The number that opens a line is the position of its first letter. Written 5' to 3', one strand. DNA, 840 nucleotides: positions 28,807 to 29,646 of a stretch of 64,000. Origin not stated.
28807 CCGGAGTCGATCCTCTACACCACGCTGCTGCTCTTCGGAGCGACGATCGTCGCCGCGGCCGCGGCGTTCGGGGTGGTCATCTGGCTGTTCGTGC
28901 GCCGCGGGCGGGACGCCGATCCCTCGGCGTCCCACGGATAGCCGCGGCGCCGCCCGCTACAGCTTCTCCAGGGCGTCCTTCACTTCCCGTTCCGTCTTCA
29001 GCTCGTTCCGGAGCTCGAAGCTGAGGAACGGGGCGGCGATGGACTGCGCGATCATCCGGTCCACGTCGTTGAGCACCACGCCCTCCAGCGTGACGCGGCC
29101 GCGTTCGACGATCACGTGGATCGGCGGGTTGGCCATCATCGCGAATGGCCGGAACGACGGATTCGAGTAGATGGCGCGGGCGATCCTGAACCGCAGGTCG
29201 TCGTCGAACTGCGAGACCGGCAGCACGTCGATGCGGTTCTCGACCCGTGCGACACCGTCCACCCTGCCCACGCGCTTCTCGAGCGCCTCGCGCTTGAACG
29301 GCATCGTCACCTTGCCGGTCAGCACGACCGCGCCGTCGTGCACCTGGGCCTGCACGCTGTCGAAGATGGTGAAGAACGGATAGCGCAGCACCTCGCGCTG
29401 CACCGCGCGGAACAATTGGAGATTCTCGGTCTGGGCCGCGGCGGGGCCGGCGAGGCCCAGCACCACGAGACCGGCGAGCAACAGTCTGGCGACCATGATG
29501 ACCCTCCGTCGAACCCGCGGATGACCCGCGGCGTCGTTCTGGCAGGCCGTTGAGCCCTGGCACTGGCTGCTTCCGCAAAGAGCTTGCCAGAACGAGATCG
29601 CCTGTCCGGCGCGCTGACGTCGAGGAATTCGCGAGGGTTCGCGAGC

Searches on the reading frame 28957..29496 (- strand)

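Call 10: search_protein_families(library=pfam, proteins=[window:28957-29496:-], max_evalue=0.00001)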
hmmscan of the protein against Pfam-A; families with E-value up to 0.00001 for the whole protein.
window:28957-29496:- (179 aa): 1 family
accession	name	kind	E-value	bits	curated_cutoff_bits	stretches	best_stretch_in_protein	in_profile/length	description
PF04972.22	BON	-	9e-17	61.6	27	1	32-92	9-68/69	BON domain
